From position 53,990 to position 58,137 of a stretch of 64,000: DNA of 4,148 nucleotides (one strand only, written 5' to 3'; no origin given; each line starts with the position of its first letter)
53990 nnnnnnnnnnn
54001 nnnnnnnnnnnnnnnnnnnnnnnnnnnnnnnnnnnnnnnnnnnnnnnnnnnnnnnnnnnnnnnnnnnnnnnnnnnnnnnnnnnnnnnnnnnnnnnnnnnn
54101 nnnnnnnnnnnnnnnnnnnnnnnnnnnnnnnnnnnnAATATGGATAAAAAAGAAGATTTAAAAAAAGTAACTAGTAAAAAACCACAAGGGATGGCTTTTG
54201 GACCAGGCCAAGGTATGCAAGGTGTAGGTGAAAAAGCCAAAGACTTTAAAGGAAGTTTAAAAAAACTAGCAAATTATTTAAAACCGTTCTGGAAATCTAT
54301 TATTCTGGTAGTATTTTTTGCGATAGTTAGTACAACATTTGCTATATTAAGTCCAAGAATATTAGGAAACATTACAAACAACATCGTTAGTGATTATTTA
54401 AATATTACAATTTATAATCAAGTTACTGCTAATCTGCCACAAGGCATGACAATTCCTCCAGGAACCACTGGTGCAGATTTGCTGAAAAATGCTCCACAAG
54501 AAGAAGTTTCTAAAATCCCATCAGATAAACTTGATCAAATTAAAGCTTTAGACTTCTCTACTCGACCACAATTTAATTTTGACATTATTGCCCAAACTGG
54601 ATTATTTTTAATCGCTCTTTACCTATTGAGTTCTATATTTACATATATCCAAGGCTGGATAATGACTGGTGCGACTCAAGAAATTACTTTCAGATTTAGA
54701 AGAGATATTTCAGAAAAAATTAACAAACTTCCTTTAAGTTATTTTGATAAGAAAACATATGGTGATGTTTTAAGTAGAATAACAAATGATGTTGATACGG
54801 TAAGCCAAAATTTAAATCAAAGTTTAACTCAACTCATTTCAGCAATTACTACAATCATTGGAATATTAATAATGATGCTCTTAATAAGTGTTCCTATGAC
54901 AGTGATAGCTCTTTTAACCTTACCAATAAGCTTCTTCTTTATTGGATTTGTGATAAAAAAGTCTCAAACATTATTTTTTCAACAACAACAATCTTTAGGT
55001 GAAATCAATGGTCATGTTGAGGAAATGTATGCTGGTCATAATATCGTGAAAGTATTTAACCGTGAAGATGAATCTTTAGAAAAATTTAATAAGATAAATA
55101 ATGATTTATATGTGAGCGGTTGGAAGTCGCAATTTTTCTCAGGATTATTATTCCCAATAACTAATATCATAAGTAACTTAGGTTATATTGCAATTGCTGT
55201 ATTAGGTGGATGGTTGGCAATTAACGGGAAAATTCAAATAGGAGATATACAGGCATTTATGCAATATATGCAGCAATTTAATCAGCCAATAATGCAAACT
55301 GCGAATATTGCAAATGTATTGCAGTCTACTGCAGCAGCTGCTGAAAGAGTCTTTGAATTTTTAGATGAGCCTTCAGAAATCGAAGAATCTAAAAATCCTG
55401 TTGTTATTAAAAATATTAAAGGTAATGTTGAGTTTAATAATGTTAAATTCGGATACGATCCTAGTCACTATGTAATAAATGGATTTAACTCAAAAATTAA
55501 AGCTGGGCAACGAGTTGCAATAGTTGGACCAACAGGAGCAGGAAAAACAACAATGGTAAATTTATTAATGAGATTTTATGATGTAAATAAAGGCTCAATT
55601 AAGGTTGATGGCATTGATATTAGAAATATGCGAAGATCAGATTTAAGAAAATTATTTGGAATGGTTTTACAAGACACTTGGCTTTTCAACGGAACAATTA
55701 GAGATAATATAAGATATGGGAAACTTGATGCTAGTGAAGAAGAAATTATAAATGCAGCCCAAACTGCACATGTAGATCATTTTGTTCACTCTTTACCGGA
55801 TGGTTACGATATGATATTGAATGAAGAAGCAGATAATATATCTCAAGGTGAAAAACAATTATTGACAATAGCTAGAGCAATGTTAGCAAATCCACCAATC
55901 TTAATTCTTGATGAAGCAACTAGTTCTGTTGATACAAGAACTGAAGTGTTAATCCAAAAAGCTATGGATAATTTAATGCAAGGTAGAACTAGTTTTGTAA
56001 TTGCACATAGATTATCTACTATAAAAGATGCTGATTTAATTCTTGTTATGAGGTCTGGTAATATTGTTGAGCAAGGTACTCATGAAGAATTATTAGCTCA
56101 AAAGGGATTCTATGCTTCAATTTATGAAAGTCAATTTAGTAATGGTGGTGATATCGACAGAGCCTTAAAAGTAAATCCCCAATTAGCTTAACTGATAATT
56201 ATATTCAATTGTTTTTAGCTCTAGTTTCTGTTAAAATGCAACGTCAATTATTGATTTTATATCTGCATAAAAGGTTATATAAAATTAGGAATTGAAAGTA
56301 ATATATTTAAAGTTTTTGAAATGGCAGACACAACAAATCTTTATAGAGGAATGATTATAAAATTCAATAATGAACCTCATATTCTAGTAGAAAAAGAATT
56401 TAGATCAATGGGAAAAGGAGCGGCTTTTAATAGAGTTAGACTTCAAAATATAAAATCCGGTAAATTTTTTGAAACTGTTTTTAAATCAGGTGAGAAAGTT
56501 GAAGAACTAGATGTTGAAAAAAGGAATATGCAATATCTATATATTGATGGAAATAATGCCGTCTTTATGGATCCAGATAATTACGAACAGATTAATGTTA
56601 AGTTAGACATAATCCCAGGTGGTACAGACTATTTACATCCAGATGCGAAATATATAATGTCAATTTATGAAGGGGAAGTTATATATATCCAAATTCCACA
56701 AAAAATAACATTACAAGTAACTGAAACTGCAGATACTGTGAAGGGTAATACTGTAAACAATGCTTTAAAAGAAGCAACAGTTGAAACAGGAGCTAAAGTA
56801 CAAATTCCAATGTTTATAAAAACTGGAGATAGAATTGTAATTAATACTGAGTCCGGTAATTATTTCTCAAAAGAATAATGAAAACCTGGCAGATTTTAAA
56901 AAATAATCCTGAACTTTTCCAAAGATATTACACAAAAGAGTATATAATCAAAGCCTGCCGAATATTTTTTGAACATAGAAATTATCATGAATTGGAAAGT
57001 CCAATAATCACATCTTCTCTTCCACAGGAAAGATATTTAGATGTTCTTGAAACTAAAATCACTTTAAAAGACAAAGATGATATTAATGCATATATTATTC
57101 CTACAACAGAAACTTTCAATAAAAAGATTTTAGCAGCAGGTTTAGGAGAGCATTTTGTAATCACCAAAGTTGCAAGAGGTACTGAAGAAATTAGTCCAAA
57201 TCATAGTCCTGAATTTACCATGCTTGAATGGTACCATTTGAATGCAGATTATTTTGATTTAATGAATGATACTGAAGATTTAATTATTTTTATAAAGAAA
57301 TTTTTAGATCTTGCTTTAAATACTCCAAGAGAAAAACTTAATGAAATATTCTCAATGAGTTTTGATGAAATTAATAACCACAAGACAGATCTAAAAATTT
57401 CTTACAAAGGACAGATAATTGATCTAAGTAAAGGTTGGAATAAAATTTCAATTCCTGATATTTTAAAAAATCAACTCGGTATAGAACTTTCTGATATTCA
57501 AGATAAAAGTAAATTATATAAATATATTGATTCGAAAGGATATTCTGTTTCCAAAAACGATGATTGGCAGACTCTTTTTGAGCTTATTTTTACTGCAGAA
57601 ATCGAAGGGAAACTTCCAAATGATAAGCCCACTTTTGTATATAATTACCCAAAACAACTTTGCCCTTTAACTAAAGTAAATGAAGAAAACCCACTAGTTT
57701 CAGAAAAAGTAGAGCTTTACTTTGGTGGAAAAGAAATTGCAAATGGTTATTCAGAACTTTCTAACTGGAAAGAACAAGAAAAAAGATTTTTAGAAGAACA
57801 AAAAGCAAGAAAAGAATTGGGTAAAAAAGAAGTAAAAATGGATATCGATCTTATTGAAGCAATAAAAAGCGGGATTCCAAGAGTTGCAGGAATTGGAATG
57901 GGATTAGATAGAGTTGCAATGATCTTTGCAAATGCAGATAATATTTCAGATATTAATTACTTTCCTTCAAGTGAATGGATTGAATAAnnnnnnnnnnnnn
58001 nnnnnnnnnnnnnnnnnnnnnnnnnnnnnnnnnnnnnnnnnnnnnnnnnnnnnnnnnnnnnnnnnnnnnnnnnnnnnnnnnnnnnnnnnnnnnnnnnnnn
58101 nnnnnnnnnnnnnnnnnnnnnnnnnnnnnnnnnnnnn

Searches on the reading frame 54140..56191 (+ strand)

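Call 10: search_protein_families(library=pfam, proteins=[window:54140-56191:+], max_evalue=0.01)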
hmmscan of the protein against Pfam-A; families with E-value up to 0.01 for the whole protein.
window:54140-56191:+ (683 aa): 6 families
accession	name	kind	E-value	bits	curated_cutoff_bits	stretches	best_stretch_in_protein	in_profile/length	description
PF00664.28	ABC_membrane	-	5.9e-55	187.3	28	1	54-383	1-273/274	ABC transporter transmembrane region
PF00005.33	ABC_tran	-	3.6e-30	105.8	25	1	447-595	2-137/137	ABC transporter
PF02463.25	SMC_N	-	8.1e-05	22.6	40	1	514-637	135-211/220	RecF/RecN/SMC N terminal domain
PF00004.35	AAA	-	8.5e-05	23.4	21.2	1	460-618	2-97/131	ATPase family associated with various cellular activities (AAA)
PF13401.12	AAA_22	-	0.00018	22.2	27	1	459-579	8-105/130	AAA domain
PF03266.21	NTPase_1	-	0.0033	17.8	23.9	1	458-531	1-76/168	NTPase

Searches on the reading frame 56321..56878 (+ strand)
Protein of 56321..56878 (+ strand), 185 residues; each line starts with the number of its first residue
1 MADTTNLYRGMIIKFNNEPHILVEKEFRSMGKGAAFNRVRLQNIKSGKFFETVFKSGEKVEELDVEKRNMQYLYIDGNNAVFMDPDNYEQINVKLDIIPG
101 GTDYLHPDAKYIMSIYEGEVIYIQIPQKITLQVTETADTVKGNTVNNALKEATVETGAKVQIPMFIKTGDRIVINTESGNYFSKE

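Call 10: search_protein_families(library=pfam, proteins=[window:56321-56878:+], max_evalue=0.01)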
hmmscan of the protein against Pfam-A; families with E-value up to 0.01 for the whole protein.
window:56321-56878:+ (185 aa): 4 families
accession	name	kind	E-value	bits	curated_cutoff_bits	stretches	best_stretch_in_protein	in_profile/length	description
PF09285.17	Elong-fact-P_C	-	2.2e-22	78.9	25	1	129-183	1-55/56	Elongation factor P, C-terminal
PF01132.26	EFP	-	1.5e-16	60.6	27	1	68-121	1-54/54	Elongation factor P (EF-P) OB domain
PF08207.18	EFP_N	-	2.6e-15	56.6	23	1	5-60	3-58/58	Elongation factor P (EF-P) KOW-like domain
PF13144.11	ChapFlgA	-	0.00041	20.8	23.8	0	131-180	33-80/122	Chaperone for flagella basal body P-ring formation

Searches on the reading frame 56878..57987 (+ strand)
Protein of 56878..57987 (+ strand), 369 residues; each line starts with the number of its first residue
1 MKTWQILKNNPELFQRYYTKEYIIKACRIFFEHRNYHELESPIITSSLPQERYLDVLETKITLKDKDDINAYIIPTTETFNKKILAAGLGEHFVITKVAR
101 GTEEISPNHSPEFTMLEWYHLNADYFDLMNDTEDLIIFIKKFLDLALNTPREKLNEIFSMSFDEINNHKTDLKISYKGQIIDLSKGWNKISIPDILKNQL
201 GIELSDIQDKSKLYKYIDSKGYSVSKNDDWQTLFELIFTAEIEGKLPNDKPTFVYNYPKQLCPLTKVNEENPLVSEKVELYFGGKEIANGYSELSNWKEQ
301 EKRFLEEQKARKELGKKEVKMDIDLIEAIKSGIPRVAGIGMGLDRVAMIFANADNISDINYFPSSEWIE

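Call 10: search_protein_families(library=pfam, proteins=[window:56878-57987:+], max_evalue=0.01)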
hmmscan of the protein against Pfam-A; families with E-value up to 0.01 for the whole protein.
window:56878-57987:+ (369 aa): 2 families
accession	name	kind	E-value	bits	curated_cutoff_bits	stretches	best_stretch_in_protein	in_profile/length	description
PF00152.25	tRNA-synt_2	-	2.6e-44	152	25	1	9-364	14-306/308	tRNA synthetases class II (D, K and N)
PF01960.23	ArgJ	-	0.009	15.2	32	0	43-116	101-170/377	ArgJ family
